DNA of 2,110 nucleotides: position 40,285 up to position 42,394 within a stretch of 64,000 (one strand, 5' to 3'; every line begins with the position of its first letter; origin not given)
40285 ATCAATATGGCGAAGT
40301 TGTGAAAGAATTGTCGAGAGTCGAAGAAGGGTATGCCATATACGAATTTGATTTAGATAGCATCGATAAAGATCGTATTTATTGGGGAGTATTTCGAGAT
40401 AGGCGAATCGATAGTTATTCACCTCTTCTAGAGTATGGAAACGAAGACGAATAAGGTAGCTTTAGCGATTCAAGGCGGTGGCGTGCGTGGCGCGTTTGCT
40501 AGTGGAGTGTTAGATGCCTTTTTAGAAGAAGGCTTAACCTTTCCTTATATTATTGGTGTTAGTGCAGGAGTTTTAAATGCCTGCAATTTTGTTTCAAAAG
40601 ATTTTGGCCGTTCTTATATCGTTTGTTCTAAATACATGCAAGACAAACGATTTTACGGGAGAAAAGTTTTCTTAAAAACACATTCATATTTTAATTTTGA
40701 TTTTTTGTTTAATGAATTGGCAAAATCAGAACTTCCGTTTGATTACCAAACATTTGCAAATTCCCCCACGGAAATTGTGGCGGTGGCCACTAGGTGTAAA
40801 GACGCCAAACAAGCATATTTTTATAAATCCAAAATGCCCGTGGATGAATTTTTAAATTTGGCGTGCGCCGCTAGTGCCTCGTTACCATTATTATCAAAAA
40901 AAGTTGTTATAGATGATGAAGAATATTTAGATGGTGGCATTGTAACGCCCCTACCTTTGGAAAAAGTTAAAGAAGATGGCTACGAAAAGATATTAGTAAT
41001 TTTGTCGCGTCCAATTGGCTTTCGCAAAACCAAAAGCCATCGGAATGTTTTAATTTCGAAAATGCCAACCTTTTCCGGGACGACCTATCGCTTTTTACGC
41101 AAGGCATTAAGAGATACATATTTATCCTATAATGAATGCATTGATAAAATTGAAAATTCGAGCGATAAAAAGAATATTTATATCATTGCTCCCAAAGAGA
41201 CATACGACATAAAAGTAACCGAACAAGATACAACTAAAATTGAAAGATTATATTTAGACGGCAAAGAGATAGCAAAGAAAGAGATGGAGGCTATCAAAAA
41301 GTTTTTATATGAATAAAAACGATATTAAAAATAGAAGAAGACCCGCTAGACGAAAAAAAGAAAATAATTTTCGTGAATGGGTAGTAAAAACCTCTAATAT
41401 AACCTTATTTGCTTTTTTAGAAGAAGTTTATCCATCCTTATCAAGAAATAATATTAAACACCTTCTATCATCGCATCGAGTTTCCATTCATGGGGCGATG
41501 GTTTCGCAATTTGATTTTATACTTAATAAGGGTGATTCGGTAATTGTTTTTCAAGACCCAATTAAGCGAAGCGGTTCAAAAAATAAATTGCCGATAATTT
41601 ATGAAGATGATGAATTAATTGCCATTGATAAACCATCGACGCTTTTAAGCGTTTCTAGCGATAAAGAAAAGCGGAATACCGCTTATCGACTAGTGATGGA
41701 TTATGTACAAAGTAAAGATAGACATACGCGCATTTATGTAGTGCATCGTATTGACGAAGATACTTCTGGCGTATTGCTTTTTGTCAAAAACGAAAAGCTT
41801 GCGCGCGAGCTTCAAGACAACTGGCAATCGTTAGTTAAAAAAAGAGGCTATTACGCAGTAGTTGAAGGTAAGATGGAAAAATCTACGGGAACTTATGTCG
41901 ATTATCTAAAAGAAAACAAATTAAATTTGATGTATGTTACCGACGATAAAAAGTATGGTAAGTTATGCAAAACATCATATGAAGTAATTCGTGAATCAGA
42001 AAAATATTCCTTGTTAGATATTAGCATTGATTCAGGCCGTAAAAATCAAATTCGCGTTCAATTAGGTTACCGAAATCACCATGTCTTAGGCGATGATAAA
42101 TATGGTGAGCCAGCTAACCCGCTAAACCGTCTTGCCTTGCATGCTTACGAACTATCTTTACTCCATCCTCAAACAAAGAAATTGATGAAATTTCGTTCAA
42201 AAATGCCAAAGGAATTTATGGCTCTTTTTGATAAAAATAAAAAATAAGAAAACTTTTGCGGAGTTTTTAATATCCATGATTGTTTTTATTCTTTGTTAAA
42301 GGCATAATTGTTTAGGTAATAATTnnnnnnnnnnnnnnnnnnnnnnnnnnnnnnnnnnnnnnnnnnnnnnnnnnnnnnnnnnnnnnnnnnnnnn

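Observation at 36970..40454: Single-polypeptide fusion of biosynthetic arginine decarboxylase and agmatine deiminase, followed by N-carbamoylputrescine amidase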

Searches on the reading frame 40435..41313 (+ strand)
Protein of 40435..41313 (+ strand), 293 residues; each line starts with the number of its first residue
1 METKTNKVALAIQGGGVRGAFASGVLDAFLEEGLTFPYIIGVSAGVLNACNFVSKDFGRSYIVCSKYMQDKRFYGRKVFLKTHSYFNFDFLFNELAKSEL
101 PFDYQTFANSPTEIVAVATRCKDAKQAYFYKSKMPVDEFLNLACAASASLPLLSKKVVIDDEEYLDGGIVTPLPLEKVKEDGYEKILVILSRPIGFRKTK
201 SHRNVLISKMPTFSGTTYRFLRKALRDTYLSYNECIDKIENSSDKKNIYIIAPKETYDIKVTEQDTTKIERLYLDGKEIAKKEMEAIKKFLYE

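Call 3: search_protein_families(library=pfam, proteins=[window:40435-41313:+], max_evalue=0.01)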
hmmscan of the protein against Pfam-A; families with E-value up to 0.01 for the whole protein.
window:40435-41313:+ (293 aa): 2 families
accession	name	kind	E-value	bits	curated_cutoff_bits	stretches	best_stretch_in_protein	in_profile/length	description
PF01734.28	Patatin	-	1.2e-20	75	27.7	1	10-176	1-188/191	Patatin-like phospholipase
PF19890.4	DUF6363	-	9.9e-16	57.8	26.4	1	221-291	4-74/75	Domain of unknown function (DUF6363)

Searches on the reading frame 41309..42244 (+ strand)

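Call 30: search_protein_families(library=pfam, proteins=[window:41309-42244:+], max_evalue=0.0001)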
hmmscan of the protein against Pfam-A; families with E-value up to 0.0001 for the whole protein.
window:41309-42244:+ (312 aa): 1 family
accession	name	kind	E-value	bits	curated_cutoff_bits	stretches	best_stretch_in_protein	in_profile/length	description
PF00849.27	PseudoU_synth_2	-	4.2e-27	95.7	26.8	1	103-252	2-150/152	RNA pseudouridylate synthase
